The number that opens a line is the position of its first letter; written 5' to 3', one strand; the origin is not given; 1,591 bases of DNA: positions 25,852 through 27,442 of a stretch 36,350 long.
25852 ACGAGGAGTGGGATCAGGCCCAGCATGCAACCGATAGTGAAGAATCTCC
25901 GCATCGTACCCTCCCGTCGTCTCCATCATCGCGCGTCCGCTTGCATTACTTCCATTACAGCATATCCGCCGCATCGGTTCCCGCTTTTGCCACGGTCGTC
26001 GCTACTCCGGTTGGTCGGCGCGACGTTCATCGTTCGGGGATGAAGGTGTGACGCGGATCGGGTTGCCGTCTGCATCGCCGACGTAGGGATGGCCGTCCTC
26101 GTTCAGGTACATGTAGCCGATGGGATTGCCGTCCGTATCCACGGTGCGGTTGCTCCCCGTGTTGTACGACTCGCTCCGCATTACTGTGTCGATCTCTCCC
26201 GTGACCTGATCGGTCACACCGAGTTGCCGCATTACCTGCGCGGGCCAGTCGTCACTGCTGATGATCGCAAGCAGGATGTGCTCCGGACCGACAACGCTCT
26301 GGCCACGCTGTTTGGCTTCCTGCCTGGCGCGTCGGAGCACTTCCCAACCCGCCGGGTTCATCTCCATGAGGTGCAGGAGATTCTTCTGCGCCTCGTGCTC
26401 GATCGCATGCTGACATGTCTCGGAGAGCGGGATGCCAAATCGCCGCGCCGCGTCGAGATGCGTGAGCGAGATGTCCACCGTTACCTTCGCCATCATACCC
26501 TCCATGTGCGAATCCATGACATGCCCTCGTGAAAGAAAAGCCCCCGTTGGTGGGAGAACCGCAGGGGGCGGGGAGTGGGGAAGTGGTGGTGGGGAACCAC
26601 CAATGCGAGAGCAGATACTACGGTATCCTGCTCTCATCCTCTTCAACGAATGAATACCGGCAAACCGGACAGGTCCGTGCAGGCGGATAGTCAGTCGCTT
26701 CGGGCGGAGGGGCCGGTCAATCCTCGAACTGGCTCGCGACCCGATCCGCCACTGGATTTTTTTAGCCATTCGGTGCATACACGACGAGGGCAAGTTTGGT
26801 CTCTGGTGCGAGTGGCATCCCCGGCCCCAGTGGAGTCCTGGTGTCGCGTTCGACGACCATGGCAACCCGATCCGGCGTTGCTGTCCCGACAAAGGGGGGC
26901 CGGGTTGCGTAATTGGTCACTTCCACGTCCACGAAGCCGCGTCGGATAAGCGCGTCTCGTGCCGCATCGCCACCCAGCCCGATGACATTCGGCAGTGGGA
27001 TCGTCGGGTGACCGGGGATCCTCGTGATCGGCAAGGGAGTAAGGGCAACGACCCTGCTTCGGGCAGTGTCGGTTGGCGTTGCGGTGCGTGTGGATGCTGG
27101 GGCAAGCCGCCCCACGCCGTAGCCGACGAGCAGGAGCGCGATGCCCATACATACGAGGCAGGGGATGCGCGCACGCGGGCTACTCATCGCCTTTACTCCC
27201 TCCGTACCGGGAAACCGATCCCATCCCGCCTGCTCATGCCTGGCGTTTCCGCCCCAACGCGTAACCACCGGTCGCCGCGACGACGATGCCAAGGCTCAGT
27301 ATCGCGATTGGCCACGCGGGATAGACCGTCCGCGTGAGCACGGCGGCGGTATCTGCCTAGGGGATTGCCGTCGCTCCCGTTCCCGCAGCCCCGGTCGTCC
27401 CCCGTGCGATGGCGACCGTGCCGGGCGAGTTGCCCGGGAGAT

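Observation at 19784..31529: ECF sigma / anti-sigma-headed, 11-12-gene unidirectional envelope cluster with an unusual domain inventory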

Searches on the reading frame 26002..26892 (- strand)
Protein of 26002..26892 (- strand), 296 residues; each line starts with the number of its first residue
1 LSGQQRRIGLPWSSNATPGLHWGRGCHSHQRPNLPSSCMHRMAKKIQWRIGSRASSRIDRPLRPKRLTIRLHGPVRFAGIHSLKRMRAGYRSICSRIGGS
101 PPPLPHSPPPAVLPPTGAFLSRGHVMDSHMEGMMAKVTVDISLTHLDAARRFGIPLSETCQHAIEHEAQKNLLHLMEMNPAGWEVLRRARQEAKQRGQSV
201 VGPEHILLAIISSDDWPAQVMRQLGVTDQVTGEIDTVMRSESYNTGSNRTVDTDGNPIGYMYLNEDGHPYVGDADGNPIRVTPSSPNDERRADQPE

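Call 4: search_protein_families(library=pfam, max_evalue=0.1, proteins=[window:26002-26892:-])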
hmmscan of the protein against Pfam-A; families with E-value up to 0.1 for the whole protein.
window:26002-26892:- (296 aa): 3 families
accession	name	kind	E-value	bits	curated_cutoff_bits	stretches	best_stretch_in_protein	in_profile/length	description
PF02861.25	Clp_N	-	4.9e-09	36.7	20.7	1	189-237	1-51/53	Clp amino terminal domain, pathogenicity island component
PF07362.18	CcdA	-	0.018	15.8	22.4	1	137-170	4-37/71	Post-segregation antitoxin CcdA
PF12019.13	GspH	-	0.03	15.3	21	1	186-290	9-98/108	Type II transport protein GspH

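Call 7: search_protein_families(library=ncbifam, max_evalue=0.01, proteins=[window:26002-26892:-])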
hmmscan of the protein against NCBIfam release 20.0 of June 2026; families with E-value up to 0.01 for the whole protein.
window:26002-26892:- (296 aa): 1 family
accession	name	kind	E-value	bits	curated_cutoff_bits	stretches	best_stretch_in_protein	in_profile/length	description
TIGR03346.1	chaperone_ClpB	equivalog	0.0057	15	1232.1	1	174-238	74-139/853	ATP-dependent chaperone ClpB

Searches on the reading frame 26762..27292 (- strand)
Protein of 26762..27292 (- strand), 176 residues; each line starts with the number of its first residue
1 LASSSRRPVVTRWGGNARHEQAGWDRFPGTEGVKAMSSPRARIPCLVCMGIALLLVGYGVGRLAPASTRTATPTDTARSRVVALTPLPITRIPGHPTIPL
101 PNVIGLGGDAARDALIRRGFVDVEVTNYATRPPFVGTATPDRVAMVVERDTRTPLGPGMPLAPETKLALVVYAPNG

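Call 4: search_protein_families(library=pfam, max_evalue=0.1, proteins=[window:26762-27292:-])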
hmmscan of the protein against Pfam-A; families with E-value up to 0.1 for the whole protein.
window:26762-27292:- (176 aa): 0 families

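Call 7: search_protein_families(library=ncbifam, max_evalue=0.01, proteins=[window:26762-27292:-])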
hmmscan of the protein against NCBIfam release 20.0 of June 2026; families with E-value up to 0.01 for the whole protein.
window:26762-27292:- (176 aa): 0 families

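Call 70: search_solved_structures(query=window:26762-27187:-, max_evalue=10, show_alignments=2)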
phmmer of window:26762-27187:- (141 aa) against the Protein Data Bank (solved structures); distinct sequences matched with E-value up to 10: 3.
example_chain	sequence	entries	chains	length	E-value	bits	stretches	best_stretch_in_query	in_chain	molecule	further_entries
7sn9_A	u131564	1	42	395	0.2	14.9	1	30-102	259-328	Flagellin A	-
2x03_A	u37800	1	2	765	0.57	13.5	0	21-66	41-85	PUTATIVE SECRETED LYASE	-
2wco_A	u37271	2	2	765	0.57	13.4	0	21-66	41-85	PUTATIVE SECRETED LYASE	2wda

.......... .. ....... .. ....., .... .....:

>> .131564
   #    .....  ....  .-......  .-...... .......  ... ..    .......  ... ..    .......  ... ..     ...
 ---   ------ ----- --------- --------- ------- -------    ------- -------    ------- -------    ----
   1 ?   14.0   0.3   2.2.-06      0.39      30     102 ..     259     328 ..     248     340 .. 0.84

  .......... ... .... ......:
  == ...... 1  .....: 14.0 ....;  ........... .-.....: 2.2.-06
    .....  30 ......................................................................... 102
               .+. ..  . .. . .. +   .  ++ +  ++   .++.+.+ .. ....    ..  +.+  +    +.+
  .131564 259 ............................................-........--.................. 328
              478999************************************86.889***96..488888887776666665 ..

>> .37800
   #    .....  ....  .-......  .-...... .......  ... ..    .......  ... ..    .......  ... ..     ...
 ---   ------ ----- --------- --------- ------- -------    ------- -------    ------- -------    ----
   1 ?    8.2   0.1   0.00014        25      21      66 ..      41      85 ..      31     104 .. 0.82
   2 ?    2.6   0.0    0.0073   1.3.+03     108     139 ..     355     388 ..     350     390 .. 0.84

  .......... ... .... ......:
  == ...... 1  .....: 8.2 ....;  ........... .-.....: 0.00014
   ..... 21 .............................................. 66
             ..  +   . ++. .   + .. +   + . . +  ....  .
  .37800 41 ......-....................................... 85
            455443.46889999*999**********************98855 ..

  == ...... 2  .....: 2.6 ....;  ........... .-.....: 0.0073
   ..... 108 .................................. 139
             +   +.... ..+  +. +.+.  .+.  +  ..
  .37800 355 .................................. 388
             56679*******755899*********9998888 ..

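Call 79: search_protein_families(library=padloc, max_evalue=0.001, proteins=[window:26762-27187:-])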
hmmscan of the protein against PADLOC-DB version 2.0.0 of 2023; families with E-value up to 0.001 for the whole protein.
window:26762-27187:- (141 aa): 0 families
